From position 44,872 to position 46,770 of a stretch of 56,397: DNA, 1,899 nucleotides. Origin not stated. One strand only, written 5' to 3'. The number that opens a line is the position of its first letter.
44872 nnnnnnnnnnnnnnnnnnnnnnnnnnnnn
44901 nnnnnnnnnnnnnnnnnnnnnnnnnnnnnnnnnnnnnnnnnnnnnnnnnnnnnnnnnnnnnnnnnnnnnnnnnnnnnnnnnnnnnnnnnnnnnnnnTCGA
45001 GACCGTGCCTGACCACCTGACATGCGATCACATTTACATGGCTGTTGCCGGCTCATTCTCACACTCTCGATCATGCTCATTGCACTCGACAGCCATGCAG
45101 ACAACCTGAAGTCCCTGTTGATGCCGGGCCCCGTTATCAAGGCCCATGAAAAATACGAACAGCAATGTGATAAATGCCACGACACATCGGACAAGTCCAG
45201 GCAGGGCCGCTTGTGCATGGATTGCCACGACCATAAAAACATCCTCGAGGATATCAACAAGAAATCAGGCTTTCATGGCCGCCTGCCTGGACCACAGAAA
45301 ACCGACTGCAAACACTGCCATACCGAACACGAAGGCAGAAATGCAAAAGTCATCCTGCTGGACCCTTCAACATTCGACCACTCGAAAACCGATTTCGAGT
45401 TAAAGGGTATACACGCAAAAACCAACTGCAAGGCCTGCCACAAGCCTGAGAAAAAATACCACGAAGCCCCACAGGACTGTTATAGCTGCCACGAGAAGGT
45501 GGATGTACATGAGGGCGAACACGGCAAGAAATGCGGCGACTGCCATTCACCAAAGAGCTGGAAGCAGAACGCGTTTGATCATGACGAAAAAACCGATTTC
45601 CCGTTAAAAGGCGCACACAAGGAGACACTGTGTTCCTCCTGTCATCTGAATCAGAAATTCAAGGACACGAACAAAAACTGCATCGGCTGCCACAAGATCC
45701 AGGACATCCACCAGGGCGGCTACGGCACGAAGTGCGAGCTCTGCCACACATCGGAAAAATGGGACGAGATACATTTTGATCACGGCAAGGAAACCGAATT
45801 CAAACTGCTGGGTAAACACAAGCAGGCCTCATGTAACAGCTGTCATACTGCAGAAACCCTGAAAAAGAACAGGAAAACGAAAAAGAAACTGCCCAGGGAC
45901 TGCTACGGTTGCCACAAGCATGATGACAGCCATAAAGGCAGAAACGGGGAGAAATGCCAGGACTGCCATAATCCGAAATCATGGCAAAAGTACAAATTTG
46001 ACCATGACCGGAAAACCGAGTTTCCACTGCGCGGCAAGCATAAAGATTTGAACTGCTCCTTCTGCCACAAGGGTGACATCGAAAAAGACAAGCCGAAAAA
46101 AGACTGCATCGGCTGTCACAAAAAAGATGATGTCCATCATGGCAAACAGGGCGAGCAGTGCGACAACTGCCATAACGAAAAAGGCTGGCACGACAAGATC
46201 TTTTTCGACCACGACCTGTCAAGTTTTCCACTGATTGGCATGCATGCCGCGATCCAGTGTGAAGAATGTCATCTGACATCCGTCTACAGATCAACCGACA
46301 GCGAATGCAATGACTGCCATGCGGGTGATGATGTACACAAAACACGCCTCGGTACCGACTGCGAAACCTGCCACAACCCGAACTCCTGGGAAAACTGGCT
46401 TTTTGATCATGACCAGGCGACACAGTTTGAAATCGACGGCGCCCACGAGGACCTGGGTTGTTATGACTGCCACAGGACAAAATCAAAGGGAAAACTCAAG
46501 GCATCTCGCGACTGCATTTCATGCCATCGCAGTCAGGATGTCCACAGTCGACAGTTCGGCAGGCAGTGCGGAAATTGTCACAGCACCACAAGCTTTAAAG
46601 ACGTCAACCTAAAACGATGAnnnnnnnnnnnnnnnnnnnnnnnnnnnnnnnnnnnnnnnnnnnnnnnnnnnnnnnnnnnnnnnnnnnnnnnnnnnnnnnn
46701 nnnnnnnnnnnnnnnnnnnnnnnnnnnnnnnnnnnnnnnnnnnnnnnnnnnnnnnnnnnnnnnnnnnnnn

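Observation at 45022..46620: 21-haem cytochrome made of seven concatenated c7-type trihaem modules (a candidate periplasm-spanning haem wire)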

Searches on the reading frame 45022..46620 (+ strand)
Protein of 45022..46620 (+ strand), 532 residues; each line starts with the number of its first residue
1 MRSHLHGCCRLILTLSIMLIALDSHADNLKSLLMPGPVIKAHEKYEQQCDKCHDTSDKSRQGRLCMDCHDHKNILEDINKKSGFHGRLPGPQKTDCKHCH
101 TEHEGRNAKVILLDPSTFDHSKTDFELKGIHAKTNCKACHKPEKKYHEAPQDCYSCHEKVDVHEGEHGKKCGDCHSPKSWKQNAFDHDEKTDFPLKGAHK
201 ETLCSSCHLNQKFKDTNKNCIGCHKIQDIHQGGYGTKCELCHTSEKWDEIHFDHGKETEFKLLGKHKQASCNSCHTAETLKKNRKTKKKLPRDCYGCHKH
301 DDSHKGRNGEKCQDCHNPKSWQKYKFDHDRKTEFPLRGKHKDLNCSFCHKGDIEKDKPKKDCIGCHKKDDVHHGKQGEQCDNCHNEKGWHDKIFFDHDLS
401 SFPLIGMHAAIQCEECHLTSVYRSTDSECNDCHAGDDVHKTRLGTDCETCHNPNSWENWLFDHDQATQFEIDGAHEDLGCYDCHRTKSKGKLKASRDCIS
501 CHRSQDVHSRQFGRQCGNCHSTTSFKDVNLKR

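Call 4: search_protein_families(library=pfam, proteins=[window:45022-46620:+], max_evalue=0.01)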
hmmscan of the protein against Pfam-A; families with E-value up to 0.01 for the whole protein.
window:45022-46620:+ (532 aa): 4 families
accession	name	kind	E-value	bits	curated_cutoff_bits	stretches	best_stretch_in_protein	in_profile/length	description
PF14522.11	Cytochrome_C7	-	3.5e-27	94.5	24.8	4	438-503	7-67/67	Cytochrome c7 and related cytochrome c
PF14537.11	Cytochrom_c3_2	-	3.1e-13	50.4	25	1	41-106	1-70/79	Cytochrome c3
PF02085.21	Cytochrom_CIII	-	1.8e-08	35.1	22.9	0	39-140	22-101/101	Class III cytochrome C family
PF22113.1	Mtrc-MtrF_II-IV_dom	-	5.9e-06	26.4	30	0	217-261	6-53/176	Outer membrane cytochrome MtrC/MtrF-like, domains II/IV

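Call 9: find_homologous_proteins(query=window:45022-46617:+, max_evalue=0.00001)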
Query window:45022-46617:+ (532 aa): 5294 proteins with E <= 0.00001 among 6617 candidates; the best 120 are listed.
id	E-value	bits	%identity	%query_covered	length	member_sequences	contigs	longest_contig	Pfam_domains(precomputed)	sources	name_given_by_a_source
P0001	0.0e+0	1041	80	100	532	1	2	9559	PF14537.12,PF02085.22,PF14522.12,PF22113.2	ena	-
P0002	0.0e+0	1023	78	100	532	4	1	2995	PF14537.12,PF02085.22,PF14522.12,PF22113.2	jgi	-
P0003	0.0e+0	1018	78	100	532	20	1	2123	PF14537.12,PF02085.22,PF14522.12,PF22113.2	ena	-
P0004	4.5e-297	1005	79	100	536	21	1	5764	PF14537.12,PF02085.22,PF14522.12,PF22113.2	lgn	-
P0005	9.2e-295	997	77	100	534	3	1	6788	PF14537.12,PF02085.22,PF14522.12,PF22113.2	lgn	-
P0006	1.4e-294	996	76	100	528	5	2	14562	PF14537.12,PF02085.22,PF14522.12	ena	-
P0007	1.3e-292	990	77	100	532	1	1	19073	PF14537.12,PF02085.22,PF14522.12,PF22113.2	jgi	jgi:hypothetical protein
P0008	2.3e-290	982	76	100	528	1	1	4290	PF14537.12,PF02085.22,PF14522.12,PF22113.2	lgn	-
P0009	2.6e-284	962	76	97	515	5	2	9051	PF14537.12,PF02085.22,PF14522.12,PF22113.2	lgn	-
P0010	1.0e-283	960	74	100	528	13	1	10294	PF14537.12,PF02085.22,PF14522.12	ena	-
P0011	1.4e-275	934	72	100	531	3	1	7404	PF14537.12,PF02085.22,PF14522.12,PF22113.2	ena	-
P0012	1.5e-274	930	72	100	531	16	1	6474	PF14537.12,PF02085.22,PF14522.12,PF22113.2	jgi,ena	-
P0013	2.7e-269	913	44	94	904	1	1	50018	PF14537.12,PF02085.22,PF14522.12,PF22113.2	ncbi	-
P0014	3.0e-266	903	70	100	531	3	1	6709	PF14537.12,PF02085.22,PF14522.12,PF22113.2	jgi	jgi:hypothetical protein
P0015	1.7e-265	900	70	98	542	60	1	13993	PF14537.12,PF02085.22,PF14522.12,PF22113.2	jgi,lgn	-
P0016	1.6e-255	867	67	100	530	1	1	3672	PF14537.12,PF02085.22,PF14522.12,PF22113.2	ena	-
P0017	2.4e-251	854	67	98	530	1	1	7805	PF14537.12,PF02085.22,PF14522.12,PF22113.2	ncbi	-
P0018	2.7e-251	853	68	97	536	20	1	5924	PF14537.12,PF02085.22,PF14522.12,PF22113.2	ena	-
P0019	4.6e-250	849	67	98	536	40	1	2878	PF14537.12,PF02085.22,PF14522.12,PF22113.2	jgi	jgi:hypothetical protein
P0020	3.7e-249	846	65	98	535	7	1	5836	PF14537.12,PF02085.22,PF14522.12,PF22113.2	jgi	jgi:hypothetical protein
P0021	4.0e-249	846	67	95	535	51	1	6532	PF14537.12,PF02085.22,PF14522.12,PF22113.2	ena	-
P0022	1.9e-248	844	68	97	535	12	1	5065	PF14537.12,PF02085.22,PF14522.12,PF22113.2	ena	-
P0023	2.8e-247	840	67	98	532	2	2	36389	PF14537.12,PF02085.22,PF14522.12,PF22113.2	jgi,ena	jgi:hypothetical protein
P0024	3.6e-247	840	44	98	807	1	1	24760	PF14537.12,PF02085.22,PF14522.12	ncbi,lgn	-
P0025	1.1e-246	838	41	92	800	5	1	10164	PF14537.12,PF02085.22,PF14522.12,PF22113.2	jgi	-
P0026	1.2e-246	838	67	97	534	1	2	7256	PF14537.12,PF02085.22,PF14522.12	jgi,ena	-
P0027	1.3e-246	838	66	98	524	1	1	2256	PF14537.12,PF02085.22,PF14522.12,PF22113.2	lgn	-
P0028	2.8e-246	837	44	98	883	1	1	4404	PF14537.12,PF02085.22,PF14522.12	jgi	jgi:hypothetical protein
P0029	1.1e-245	835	44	97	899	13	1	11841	PF14537.12,PF02085.22,PF14522.12,PF22113.2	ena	-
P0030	1.2e-245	835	65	98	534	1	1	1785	PF14537.12,PF02085.22,PF14522.12,PF22113.2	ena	-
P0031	3.5e-245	833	44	97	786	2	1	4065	PF14537.12,PF02085.22,PF14522.12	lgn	-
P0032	4.4e-245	833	65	100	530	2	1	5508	PF14537.12,PF02085.22,PF14522.12,PF22113.2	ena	-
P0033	1.4e-242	825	35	99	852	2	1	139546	PF14537.12,PF02085.22,PF14522.12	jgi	-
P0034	1.1e-241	822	65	98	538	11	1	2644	PF14537.12,PF02085.22,PF14522.12,PF22113.2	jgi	-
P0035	2.0e-241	821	68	97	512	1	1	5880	PF14537.12,PF02085.22,PF14522.12,PF22113.2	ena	-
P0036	2.3e-241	821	65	98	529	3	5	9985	PF14537.12,PF02085.22,PF14522.12,PF22113.2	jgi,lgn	-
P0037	3.0e-241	820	65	98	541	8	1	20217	PF14537.12,PF02085.22,PF14522.12,PF22113.2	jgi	-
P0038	3.4e-241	820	64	99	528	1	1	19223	PF14537.12,PF02085.22,PF14522.12,PF22113.2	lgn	-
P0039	9.3e-240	815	63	100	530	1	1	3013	PF14537.12,PF02085.22,PF14522.12,PF22113.2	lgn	-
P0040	2.2e-239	814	64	100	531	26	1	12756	PF14537.12,PF02085.22,PF14522.12,PF22113.2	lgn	-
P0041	2.9e-239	814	65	98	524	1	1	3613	PF14537.12,PF02085.22,PF14522.12,PF22113.2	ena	-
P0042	5.0e-239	813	65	97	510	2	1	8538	PF14537.12,PF02085.22,PF14522.12,PF22113.2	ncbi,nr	ncbi:MAG: cytochrome C [Gammaproteobacteria bacterium]|nr:cytochrome C [Gammaproteobacteria bacteriu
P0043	1.3e-238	811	65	97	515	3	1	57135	PF14537.12,PF02085.22,PF14522.12,PF22113.2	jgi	jgi:hypothetical protein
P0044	1.4e-238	811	66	96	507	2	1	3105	PF14537.12,PF02085.22,PF14522.12,PF22113.2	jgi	jgi:hypothetical protein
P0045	8.1e-238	809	64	98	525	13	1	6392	PF14537.12,PF02085.22,PF14522.12,PF22113.2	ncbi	-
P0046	1.5e-237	808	64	98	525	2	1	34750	PF14537.12,PF02085.22,PF14522.12,PF22113.2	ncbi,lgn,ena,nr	ncbi:MAG: cytochrome C [Gammaproteobacteria bacterium]|nr:cytochrome C [Gammaproteobacteria bacteriu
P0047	3.5e-237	807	66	98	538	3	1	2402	PF14537.12,PF02085.22,PF14522.12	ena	-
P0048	3.6e-237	807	63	100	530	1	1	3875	PF14537.12,PF02085.22,PF14522.12,PF22113.2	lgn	-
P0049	1.1e-236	805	63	100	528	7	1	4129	PF14537.12,PF02085.22,PF14522.12,PF22113.2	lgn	-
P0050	1.7e-236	804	63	98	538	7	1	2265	PF14537.12,PF02085.22,PF14522.12,PF22113.2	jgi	-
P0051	2.0e-236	804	63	98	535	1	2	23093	PF14537.12,PF02085.22,PF14522.12,PF22113.2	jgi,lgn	-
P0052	4.6e-236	803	64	98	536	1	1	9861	PF14537.12,PF02085.22,PF14522.12,PF22113.2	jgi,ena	-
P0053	2.0e-235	801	62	100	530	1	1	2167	PF14537.12,PF02085.22,PF14522.12,PF22113.2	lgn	-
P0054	4.6e-235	800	64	98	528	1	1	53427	PF14537.12,PF02085.22,PF14522.12,PF22113.2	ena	-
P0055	4.9e-235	800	65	97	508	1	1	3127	PF14537.12,PF02085.22,PF14522.12,PF22113.2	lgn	-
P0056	7.3e-235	799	62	98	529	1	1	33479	PF14537.12,PF02085.22,PF14522.12,PF22113.2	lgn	-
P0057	1.2e-234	798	64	98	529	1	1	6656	PF14537.12,PF02085.22,PF14522.12,PF22113.2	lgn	-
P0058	1.8e-234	798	65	98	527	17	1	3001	PF14537.12,PF02085.22,PF14522.12,PF22113.2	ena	-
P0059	3.0e-234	797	64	98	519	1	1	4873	PF14537.12,PF02085.22,PF14522.12,PF22113.2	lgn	-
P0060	3.4e-234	797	63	98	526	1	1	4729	PF14537.12,PF02085.22,PF14522.12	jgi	-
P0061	3.7e-234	797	63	98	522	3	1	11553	PF14537.12,PF02085.22,PF14522.12,PF22113.2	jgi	-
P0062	5.4e-234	796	64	96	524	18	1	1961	PF14537.12,PF02085.22,PF14522.12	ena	-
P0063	5.9e-234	796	62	100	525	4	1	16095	PF14537.12,PF02085.22,PF14522.12,PF22113.2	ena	-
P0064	1.2e-233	795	65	95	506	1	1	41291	PF14537.12,PF02085.22,PF14522.12,PF22113.2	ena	-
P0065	1.7e-233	795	64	95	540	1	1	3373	PF14537.12,PF02085.22,PF14522.12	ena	-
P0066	5.1e-233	793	64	98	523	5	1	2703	PF14537.12,PF02085.22,PF14522.12,PF22113.2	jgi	jgi:hypothetical protein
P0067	6.7e-233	793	63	99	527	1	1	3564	PF14537.12,PF02085.22,PF14522.12,PF22113.2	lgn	-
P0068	2.7e-232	791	63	100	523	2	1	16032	PF14537.12,PF02085.22,PF14522.12,PF22113.2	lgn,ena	-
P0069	3.6e-232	790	62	98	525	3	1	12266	PF14537.12,PF02085.22,PF14522.12,PF22113.2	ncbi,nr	ncbi:MAG: cytochrome C [Gammaproteobacteria bacterium]|nr:cytochrome C [Gammaproteobacteria bacteriu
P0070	2.8e-231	787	65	98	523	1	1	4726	PF14537.12,PF02085.22,PF14522.12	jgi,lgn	jgi:hypothetical protein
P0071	4.3e-231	787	42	96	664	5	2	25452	PF14537.12,PF02085.22,PF14522.12,PF22113.2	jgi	jgi:hypothetical protein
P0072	9.4e-231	786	44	96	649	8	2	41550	PF14537.12,PF02085.22,PF14522.12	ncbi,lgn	-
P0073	1.6e-230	785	42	95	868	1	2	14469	PF14537.12,PF02085.22,PF14522.12,PF22113.2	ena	-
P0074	5.0e-230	783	43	97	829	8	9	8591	PF14537.12,PF02085.22,PF14522.12,PF22113.2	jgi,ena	jgi:hypothetical protein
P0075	1.0e-229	782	43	86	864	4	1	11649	PF14537.12,PF02085.22,PF14522.12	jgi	jgi:hypothetical protein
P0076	2.5e-229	781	43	97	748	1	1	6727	PF14537.12,PF02085.22,PF14522.12,PF22113.2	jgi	jgi:nitrate/TMAO reductase-like tetraheme cytochrome c subunit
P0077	6.5e-229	779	61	98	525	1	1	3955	PF14537.12,PF02085.22,PF14522.12,PF22113.2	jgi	-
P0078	2.1e-228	778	62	98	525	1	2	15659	PF14537.12,PF02085.22,PF14522.12,PF22113.2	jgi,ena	-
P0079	3.8e-228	777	62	97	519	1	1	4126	PF14537.12,PF02085.22,PF14522.12,PF22113.2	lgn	-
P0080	5.9e-227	773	62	98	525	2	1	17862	PF14537.12,PF02085.22,PF14522.12,PF22113.2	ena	-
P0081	2.2e-226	771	43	97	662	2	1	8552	PF14537.12,PF02085.22,PF14522.12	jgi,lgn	-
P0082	2.3e-226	771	65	94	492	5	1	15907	PF14537.12,PF02085.22,PF14522.12,PF22113.2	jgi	-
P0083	3.4e-226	770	64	94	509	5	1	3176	PF14537.12,PF02085.22,PF14522.12,PF22113.2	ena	-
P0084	4.4e-226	770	40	92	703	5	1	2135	PF14537.12,PF02085.22,PF14522.12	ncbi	ncbi:MAG: hypothetical protein AAB047_00505, partial [Nitrospirota bacterium]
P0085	5.2e-226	770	43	98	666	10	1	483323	PF14537.12,PF02085.22,PF14522.12,PF22113.2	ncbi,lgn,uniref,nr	ncbi:cytochrome c3 family protein [Methylotenera sp.]|uniref:cytochrome c3 family protein n=1 Tax=Me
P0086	8.2e-226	769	43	98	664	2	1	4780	PF14537.12,PF02085.22,PF14522.12,PF22113.2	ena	-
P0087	1.0e-225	769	63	96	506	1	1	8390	PF14537.12,PF02085.22,PF14522.12,PF22113.2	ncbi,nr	ncbi:MAG: cytochrome C [Gammaproteobacteria bacterium]|nr:cytochrome C [Gammaproteobacteria bacteriu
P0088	1.5e-225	768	61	99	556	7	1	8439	PF14537.12,PF02085.22,PF14522.12,PF22113.2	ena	-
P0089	6.3e-225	766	61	98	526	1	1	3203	PF14537.12,PF02085.22,PF14522.12,PF22113.2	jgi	jgi:hypothetical protein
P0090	3.4e-224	764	58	100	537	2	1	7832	PF14537.12,PF02085.22,PF14522.12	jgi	jgi:hypothetical protein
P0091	6.9e-223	760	44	94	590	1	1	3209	PF14537.12,PF02085.22,PF14522.12,PF22113.2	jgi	jgi:Cytochrome c3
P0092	1.5e-222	758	61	98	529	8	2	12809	PF14537.12,PF02085.22,PF14522.12,PF22113.2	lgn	-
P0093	3.6e-222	757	44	97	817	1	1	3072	PF14537.12,PF02085.22,PF14522.12,PF22113.2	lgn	-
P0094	5.0e-222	757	60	98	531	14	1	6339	PF14537.12,PF02085.22,PF14522.12,PF22113.2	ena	-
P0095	5.9e-222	756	38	97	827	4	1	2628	PF14537.12,PF02085.22,PF14522.12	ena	-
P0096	9.4e-222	756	60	98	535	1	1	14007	PF14537.12,PF02085.22,PF14522.12,PF22113.2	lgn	-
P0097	1.1e-221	756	60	99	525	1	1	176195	PF14537.12,PF02085.22,PF14522.12,PF22113.2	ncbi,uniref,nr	ncbi:MAG: cytochrome C [endosymbiont of Galathealinum brachiosum]|uniref:Cytochrome C n=1 Tax=endosy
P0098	9.0e-221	753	43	97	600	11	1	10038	PF14537.12,PF02085.22,PF14522.12,PF22113.2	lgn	-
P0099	4.0e-220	750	60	100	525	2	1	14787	PF14537.12,PF02085.22,PF14522.12,PF22113.2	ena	-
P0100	9.5e-220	749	44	98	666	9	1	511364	PF14537.12,PF02085.22,PF14522.12,PF22113.2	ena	-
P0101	1.0e-219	749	61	97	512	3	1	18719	PF14537.12,PF02085.22,PF14522.12,PF22113.2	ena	-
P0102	1.7e-218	745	45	97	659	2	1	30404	PF14537.12,PF02085.22,PF14522.12,PF22113.2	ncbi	-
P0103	1.9e-218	745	40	97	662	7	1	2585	PF14537.12,PF02085.22,PF14522.12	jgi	jgi:hypothetical protein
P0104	5.5e-218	743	45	97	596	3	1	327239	PF14537.12,PF02085.22,PF14522.12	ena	-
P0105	2.0e-217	742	44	94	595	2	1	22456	PF14537.12,PF02085.22,PF14522.12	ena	-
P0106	5.2e-217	740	59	98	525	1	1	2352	PF14537.12,PF02085.22,PF14522.12,PF22113.2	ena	-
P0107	2.3e-216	738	60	97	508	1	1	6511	PF14537.12,PF02085.22,PF14522.12,PF22113.2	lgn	-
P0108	3.7e-216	737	44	95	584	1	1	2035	PF14537.12,PF02085.22,PF14522.12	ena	-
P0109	8.4e-216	736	39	97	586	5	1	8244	PF14537.12,PF02085.22,PF14522.12,PF22113.2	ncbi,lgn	-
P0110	9.2e-216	736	58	97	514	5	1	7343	PF14537.12,PF02085.22,PF14522.12,PF22113.2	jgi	jgi:hypothetical protein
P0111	1.3e-215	736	56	100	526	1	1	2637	PF14537.12,PF02085.22,PF14522.12,PF22113.2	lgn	-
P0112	1.1e-213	729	59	98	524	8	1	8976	PF14537.12,PF02085.22,PF14522.12,PF22113.2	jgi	jgi:hypothetical protein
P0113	1.8e-213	728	59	100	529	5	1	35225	PF14537.12,PF02085.22,PF14522.12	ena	-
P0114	2.8e-213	728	41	97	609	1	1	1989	PF14537.12,PF02085.22,PF14522.12,PF22113.2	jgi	jgi:hypothetical protein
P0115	4.8e-213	727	42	97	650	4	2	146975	PF14537.12,PF02085.22,PF14522.12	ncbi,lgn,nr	ncbi:MAG: cytochrome C [Betaproteobacteria bacterium]|nr:cytochrome C [Betaproteobacteria bacterium]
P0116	1.6e-212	725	43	95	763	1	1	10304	PF09699.16,PF14537.12,PF02085.22,PF14522.12,PF22113.2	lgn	-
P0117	1.2e-211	722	38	97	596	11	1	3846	PF14537.12,PF02085.22,PF14522.12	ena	-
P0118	1.9e-211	722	46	95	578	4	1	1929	PF14537.12,PF02085.22,PF14522.12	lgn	-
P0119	5.6e-211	720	42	99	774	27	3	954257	PF14537.12,PF02085.22,PF14522.12,PF22113.2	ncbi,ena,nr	ncbi:MAG: cytochrome C [Nitrospira sp. CG24C]|nr:MAG: cytochrome C [Nitrospira sp. CG24C]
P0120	1.1e-210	719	44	98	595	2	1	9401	PF14537.12,PF02085.22,PF14522.12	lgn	-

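Call 13: find_encoding_contigs(protein=window:45022-46617:+, flank=10000, max_places=4)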
Protein window:45022-46617:+ (532 aa): no gene with exactly this product is on record in the collection.

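Call 15: find_related_loci(query=A1, collection=genome_contigs, flank=6000)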
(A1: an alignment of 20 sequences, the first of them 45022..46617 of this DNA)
Query A1 (532 aa) in genome_contigs; peptide patterns used: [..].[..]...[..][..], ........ (x = any residue, [..] = any of these).
156 stretches matched a pattern; 73 encode a relative of the query (tblastn E <= 1e-3); 72 distinct loci.
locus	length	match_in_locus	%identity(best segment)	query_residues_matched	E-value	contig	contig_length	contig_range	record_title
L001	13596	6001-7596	75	1-532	0e+0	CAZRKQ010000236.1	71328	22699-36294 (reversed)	MAG TPA_asm: uncultured Thiotrichaceae bacterium isolate binchicken_co231_10 genome assembly, contig: k141_6048519, whol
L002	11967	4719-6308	77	1-530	0e+0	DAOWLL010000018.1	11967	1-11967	MAG TPA_asm: Gammaproteobacteria bacterium isolate CSMAG_2781 CSMAG_2781_k141_2567657_length_11967_cov_20.0000, whole ge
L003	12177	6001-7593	74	1-531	0e+0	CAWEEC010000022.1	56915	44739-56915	MAG: uncultured Gammaproteobacteria bacterium isolate MFD03551.bin.2.101 genome assembly, contig: contig_104149, whole g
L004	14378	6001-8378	72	1-532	0e+0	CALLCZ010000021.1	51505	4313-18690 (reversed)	MAG: uncultured Gammaproteobacteria bacterium isolate N2_Bin_Bin_119_1 genome assembly, contig: c_000005086894, whole ge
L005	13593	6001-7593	73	1-532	0e+0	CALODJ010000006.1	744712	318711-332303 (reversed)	MAG: uncultured Gammaproteobacteria bacterium isolate HOU_bin.0136 genome assembly, contig: contig_8423, whole genome sh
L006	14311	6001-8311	68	13-532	0e+0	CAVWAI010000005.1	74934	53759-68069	MAG: uncultured Gammaproteobacteria bacterium isolate MFD03551.bin.2.48 genome assembly, contig: contig_11655, whole gen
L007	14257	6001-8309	67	13-532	0e+0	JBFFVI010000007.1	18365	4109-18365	MAG: Gammaproteobacteria bacterium isolate Mix_mud23.2022.09.5 k141_2395957_length_18365_cov_14.1412, whole genome shotg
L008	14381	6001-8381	67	5-532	0e+0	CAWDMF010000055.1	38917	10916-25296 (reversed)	MAG: uncultured Gammaproteobacteria bacterium isolate MFD03551.bin.2.90 genome assembly, contig: contig_7238, whole geno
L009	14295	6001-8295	67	10-531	0e+0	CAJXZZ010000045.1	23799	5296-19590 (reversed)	MAG TPA_asm: uncultured Gammaproteobacteria bacterium isolate SRR5242447_bin.13_MetaBAT_v2.12.1_MAG genome assembly, con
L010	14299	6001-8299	67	10-532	0e+0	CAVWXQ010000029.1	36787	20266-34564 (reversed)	MAG: uncultured Gammaproteobacteria bacterium isolate MFD03551.bin.2.30 genome assembly, contig: contig_35223, whole gen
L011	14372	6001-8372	65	1-532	0e+0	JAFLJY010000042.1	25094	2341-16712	MAG: Gammaproteobacteria bacterium isolate MC-11 c_000000244508_1, whole genome shotgun sequence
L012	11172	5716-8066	64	1-532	0e+0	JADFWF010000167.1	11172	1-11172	MAG: Proteobacteria bacterium isolate C4.bin.17 k83_708793, whole genome shotgun sequence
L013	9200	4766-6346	66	10-532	0e+0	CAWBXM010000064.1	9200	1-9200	MAG: uncultured Gammaproteobacteria bacterium isolate MFD03551.bin.2.3 genome assembly, contig: contig_54129, whole geno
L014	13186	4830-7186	65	10-532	0e+0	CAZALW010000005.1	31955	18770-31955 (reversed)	MAG TPA_asm: uncultured Thiotrichaceae bacterium isolate SRP215229_co1_200 genome assembly, contig: NODE_737_length_3195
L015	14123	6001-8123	67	26-532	0e+0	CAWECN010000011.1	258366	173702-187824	MAG: uncultured Gammaproteobacteria bacterium isolate MFD03551.bin.1.144 genome assembly, contig: contig_35305, whole ge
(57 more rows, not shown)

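Call 16: search_solved_structures(query=window:45022-46617:+, max_evalue=0.001, show_alignments=2)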
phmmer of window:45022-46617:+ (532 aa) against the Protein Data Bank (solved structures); distinct sequences matched with E-value up to 0.001: 0.

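Call 23: predict_structure(alignment_id=A1)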
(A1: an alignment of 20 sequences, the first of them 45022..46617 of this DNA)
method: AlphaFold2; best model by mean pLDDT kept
length: 532 residues; sequences in the alignment: 20
mean_pLDDT: 35.5   pTM: 0.16
mean pLDDT of the five models: 35.5, 33.8, 33.1, 33.1, 31.5
residues with pLDDT >= 90: 0; 70-90: 15; 50-70: 12; < 50: 505
segments of 3 or more residues with pLDDT < 50: 20-55, 58-136, 139-141, 144-204, 206-214, 216-532
pLDDT, mean of each block of 10 residues (from residue 1): 80 69 30 27 36 42 39 42 45 38 26 37 44 49 47 34 28 31 35 41 47 45 27 30 32 34 37 37 34 29 26 29 29 36 44 44 33 27 29 30 31 34 34 29 24 26 30 33 28 29 30 31 28 25
secondary structure, 60 per line:
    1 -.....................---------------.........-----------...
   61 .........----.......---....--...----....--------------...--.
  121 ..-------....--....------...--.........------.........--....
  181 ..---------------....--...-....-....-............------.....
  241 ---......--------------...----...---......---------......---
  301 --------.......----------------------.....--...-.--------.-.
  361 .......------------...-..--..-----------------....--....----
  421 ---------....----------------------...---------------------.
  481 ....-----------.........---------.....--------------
elements in order: H2-22 H38-46 H58-69 H74-80 H84-87 H97-100 H130-133 H136-139 H151-159 H166-174 H177-182 H198-201 H218-229 H236-240 H244-249 H277-282 H292-297 H309-315 H338-342 H360-367 H407-410 H413-416 H430-433 H480-484 H496-504 H514-518
